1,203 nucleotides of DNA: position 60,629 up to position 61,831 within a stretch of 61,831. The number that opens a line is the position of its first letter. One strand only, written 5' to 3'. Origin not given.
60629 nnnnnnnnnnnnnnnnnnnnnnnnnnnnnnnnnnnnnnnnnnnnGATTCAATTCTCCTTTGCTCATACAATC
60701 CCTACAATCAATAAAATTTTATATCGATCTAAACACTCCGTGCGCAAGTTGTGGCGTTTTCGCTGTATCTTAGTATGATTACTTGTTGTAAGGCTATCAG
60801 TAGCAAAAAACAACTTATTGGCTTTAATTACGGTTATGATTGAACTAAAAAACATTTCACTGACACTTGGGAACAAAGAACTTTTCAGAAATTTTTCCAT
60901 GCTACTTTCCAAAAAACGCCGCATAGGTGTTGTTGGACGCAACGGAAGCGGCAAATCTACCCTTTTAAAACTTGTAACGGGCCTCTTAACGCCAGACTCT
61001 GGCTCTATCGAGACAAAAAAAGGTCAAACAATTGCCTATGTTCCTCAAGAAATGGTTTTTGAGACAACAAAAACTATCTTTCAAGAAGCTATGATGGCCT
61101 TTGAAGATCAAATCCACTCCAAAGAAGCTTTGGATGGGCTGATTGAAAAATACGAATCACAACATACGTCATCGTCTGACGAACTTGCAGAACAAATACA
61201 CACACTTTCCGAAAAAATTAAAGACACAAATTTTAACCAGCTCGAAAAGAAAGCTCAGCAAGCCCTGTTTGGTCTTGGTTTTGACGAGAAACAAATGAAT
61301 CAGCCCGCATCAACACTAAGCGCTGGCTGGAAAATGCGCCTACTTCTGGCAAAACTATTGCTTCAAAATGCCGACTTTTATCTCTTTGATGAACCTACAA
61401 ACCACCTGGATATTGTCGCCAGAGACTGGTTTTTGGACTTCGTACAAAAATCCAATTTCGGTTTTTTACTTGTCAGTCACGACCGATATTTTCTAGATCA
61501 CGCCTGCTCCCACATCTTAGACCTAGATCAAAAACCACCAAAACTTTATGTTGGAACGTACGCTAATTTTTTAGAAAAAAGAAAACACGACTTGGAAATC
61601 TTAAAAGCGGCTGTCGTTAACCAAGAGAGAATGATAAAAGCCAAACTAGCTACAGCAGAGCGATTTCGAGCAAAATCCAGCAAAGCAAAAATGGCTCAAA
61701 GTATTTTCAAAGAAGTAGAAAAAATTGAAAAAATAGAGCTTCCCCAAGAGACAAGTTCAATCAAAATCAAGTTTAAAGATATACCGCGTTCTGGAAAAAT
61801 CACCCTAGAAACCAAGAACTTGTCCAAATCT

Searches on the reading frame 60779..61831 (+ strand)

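Call 67: search_protein_families(library=pfam, proteins=[window:60779-61831:+], max_evalue=0.0001)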
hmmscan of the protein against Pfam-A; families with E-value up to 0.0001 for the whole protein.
window:60779-61831:+ (351 aa): 5 families
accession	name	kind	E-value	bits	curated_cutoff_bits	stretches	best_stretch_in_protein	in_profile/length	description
PF00005.33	ABC_tran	-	1.2e-25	91.2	25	1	37-208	2-137/137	ABC transporter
PF12848.13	ABC_tran_Xtn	-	6.1e-17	61.9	25.9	1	248-330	2-83/85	ABC transporter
PF02463.25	SMC_N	-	1.1e-08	35.2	40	1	36-242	10-205/220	RecF/RecN/SMC N terminal domain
PF13304.12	AAA_21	-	1.3e-08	35.8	27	0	50-77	3-30/304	AAA domain, putative AbiEii toxin, Type IV TA system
PF13555.12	AAA_29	-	3.8e-05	23.8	27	1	28-74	4-50/61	P-loop containing region of AAA domain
